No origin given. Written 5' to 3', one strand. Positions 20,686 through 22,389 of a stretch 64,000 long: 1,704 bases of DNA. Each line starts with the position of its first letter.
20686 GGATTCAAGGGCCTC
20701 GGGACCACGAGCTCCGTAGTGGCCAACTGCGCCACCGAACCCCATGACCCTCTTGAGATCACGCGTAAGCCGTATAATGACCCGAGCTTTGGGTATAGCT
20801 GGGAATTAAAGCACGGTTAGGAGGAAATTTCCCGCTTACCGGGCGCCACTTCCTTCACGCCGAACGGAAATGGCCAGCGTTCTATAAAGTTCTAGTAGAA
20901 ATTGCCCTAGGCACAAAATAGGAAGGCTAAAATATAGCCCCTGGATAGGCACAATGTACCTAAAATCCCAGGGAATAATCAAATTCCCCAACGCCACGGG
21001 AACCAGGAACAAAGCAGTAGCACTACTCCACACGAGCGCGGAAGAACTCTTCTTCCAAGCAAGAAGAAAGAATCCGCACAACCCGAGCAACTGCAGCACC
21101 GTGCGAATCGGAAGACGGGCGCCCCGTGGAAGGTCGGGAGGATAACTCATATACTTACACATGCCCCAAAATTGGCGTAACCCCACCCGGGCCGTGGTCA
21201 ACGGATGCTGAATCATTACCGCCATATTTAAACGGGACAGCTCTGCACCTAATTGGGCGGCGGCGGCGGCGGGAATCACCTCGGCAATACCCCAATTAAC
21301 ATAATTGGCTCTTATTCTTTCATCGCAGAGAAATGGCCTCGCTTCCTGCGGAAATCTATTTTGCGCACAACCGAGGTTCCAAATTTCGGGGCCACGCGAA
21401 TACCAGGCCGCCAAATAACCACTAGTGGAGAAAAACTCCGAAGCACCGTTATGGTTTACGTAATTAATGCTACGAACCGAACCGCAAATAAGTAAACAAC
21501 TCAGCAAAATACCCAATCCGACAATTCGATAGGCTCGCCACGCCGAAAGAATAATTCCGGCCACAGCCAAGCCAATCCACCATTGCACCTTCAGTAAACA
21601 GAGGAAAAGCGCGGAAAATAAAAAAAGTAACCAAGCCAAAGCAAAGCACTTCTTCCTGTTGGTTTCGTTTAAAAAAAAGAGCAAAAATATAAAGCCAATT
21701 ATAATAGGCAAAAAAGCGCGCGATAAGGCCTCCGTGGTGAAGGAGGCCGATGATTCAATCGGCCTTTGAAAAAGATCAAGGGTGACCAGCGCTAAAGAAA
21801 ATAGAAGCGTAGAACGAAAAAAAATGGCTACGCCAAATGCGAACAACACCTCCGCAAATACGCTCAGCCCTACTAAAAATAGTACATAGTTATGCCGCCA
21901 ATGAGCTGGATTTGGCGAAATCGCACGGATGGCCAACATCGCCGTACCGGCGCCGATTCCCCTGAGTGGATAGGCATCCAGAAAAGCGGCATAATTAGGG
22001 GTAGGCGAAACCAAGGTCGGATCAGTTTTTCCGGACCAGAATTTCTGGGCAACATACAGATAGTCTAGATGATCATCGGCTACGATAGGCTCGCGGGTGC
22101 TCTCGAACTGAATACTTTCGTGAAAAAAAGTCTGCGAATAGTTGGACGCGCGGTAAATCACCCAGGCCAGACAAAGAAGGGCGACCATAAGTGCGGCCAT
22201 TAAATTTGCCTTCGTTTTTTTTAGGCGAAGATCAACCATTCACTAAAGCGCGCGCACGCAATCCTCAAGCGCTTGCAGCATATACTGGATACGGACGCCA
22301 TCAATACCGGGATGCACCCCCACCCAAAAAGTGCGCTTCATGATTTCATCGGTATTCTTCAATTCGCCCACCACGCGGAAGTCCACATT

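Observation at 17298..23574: CDP-dideoxyhexose pathway with E1 (RfbH) but no E3 reductase, plus an extra aminotransferase and cupin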

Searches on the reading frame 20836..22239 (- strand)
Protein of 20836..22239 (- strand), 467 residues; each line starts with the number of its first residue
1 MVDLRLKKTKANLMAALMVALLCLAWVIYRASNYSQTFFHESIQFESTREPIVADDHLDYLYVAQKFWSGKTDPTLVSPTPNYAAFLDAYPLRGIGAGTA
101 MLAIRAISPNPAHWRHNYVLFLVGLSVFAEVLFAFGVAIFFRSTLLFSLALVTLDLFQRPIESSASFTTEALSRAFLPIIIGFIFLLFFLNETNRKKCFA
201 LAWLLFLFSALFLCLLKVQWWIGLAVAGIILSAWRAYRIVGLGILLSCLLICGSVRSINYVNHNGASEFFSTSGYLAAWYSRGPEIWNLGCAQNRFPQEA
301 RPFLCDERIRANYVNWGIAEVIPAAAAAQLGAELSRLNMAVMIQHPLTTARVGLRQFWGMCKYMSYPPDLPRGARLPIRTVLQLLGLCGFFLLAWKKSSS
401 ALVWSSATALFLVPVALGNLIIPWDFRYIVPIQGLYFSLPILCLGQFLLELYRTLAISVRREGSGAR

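Call 3: search_protein_families(library=pfam, proteins=[window:20836-22239:-])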
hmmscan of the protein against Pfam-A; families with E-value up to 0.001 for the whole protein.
window:20836-22239:- (467 aa): 0 families

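Call 4: search_protein_families(library=ncbifam, proteins=[window:20836-22239:-])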
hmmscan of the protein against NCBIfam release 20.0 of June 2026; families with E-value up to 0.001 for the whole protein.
window:20836-22239:- (467 aa): 0 families
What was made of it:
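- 20836..22239 (-): 467-aa polytopic membrane protein, probably a GT-C-type glycosyltransferase. It starts 3 nt after the E1 stop. No Pfam or NCBIfam hit (calls 3, 4).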

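Call 65: find_homologous_proteins(query=window:20836-22239:-, max_evalue=0.00001)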
Query window:20836-22239:- (467 aa): 1 proteins with E <= 0.00001 among 8000 candidates.
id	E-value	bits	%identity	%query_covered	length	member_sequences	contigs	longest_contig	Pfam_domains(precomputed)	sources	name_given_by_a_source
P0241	3.6e-292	987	97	97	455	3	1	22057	-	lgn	-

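Call 74: search_protein_representatives(protein=window:20836-22239:-)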
Query: 467 residues. Proteins with E-value up to 0.001 (for the whole library): 10; up to 1e-10: 9; up to 1e-30: 6. The best 10 are listed.
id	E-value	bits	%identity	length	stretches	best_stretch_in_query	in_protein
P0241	1.1e-292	987.2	97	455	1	14-467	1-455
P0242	6.6e-48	180.2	31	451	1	14-445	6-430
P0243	9.4e-46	173.1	31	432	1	39-455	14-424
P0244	6.5e-43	163.7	27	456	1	18-444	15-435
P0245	2.3e-41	158.6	33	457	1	20-447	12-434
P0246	3.4e-37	144.8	28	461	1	14-444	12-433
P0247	6.0e-23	97.9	35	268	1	207-460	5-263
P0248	1.5e-20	90.0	30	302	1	183-450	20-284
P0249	1.1e-13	67.3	29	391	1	87-351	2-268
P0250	2.1e-08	49.9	28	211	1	22-209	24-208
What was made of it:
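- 20836..22239 (-): Only 10 relatives among 1.84 billion representatives (call 74).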

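Call 82: predict_structure(alignment_id=A2)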
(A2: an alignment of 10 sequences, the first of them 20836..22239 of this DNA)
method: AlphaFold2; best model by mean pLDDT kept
length: 467 residues; sequences in the alignment: 10
mean_pLDDT: 77.7   pTM: 0.81
mean pLDDT of the five models: 77.7, 76.4, 75.5, 75.1, 73.5
residues with pLDDT >= 90: 66; 70-90: 280; 50-70: 111; < 50: 10
segments of 3 or more residues with pLDDT < 50: 1-6, 465-467
pLDDT, mean of each block of 10 residues (from residue 1): 44 65 69 60 77 81 87 87 76 82 88 85 87 88 84 77 74 90 90 87 93 87 90 87 92 80 58 71 84 88 77 60 77 84 85 77 61 64 70 70 83 73 64 80 83 75 50
secondary structure, 60 per line:
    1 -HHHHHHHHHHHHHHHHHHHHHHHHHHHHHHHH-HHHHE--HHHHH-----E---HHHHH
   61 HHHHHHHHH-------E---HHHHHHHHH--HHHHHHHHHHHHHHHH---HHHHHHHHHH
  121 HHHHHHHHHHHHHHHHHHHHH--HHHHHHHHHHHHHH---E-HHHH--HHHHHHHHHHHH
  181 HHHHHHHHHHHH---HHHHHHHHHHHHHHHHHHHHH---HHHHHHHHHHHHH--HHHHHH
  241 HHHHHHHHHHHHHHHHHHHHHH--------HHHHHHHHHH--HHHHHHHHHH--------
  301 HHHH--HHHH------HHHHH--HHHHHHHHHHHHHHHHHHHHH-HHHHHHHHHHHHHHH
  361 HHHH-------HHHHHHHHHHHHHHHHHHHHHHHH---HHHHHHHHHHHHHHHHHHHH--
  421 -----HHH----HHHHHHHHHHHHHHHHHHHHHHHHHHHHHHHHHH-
elements in order: H2-33 H35-38 H42-46 H56-69 H81-89 H92-107 H111-141 H144-157 H163-166 H169-192 H196-216 H220-232 H235-262 H271-280 H283-292 H301-304 H307-310 H317-321 H324-344 H346-364 H372-395 H399-418 H433-466
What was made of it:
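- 20836..22239 (-): AF2 model pLDDT 77.7, pTM 0.81 (call 82).
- On GT-C glycosyltransferases (for the 467-aa membrane protein): The AF2 model has pTM 0.81 (call 82).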

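Call 85: fold_search(model_id=the predicted structure, library=pdb)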
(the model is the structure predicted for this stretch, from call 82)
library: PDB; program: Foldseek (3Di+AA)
matches with E <= 10: 179; with E <= 0.001: 0
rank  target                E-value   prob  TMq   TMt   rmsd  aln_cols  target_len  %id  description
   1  7oci_F                3.1e-02  0.90  0.24  0.20  20.3       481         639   13  Cryo-EM structure of yeast Ost6p containing oligosaccharyltransferase complex (released 2022-02-16)
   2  6gxc_A                3.8e-02  0.99  0.35  0.25  17.3       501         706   15  Bacterial oligosaccharyltransferase PglB in complex with an inhibitory peptide and a reactive lipid-linked oligosaccha (released 2018-11-14)
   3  8agc_A                4.0e-02  0.99  0.36  0.27  17.2       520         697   12  Structure of yeast oligosaccharylransferase complex with lipid-linked oligosaccharide and non-acceptor peptide bound (released 2022-12-07)
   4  9n9j_I                4.9e-02  1.00  0.46  0.33  15.7       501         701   11  Structure of a GRP94 folding intermediate engaged with a CCDC134- and FKBP11-bound secretory translocon (released 2025-11-19)
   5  8age_A                5.7e-02  0.85  0.25  0.20  19.2       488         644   12  Structure of yeast oligosaccharylransferase complex with acceptor peptide bound (released 2022-12-07)
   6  8b6l_I                6.9e-02  0.99  0.41  0.31  18.1       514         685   11  Subtomogram average of the human Sec61-TRAP-OSTA-translocon (released 2022-12-07)
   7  3wak                  9.9e-02  0.98  0.42  0.26  16.6       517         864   11  Crystal structure of the Archaeoglobus fulgidus oligosaccharyltransferase (O29867_ARCFU) in the apo form (released 2013-10-30)
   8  6ftg_5                1.2e-01  0.97  0.39  0.30  13.8       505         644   11  Subtomogram average of OST-containing ribosome-translocon complexes from canine rough microsomal membranes (released 2018-03-21)
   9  5ogl_A                1.4e-01  0.93  0.35  0.25  17.1       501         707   15  Structure of bacterial oligosaccharyltransferase PglB in complex with an acceptor peptide and an lipid-linked oligosac (released 2017-10-25)
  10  6s7t_A                1.6e-01  0.96  0.41  0.30  15.4       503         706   11  Cryo-EM structure of human oligosaccharyltransferase complex OST-B (released 2019-12-18)
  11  7e9s_A                1.6e-01  0.95  0.39  0.25  15.5       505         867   12  Archaeal oligosaccharyltransferase AglB from Archaeoglobus fulgidus in complex with an inhibitory peptide and a dolich (released 2021-09-08)
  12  5gmy_A                1.8e-01  0.87  0.35  0.22  16.2       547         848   11  Crystal structure of the Archaeoglobus fulgidus oligosaccharyltransferase (O29867_ARCFU) tethered with an acceptor pep (released 2017-02-01)
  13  3waj                  2.3e-01  0.89  0.35  0.23  19.4       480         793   13  Crystal structure of the Archaeoglobus fulgidus oligosaccharyltransferase (O29867_ARCFU) complex with Zn and sulfate (released 2013-10-30)
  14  6s7o_A                2.4e-01  0.93  0.38  0.29  14.0       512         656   10  Cryo-EM structure of human oligosaccharyltransferase complex OST-A (released 2019-12-18)
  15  8agb_A                2.8e-01  0.57  0.25  0.20  20.2       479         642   12  Structure of yeast oligosaccharylransferase complex with lipid-linked oligosaccharide bound (released 2022-12-07)
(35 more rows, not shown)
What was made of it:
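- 20836..22239 (-): The top Foldseek PDB hits are all GT-C enzymes (PglB, STT3, AglB, DPY19, ALG9, EmbB), but with E = 0.03-0.1 (call 85).
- On GT-C glycosyltransferases (for the 467-aa membrane protein): The top Foldseek hits are all GT-C, but with E = 0.03-0.1 and query-normalised TM of 0.24-0.47 (call 85).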
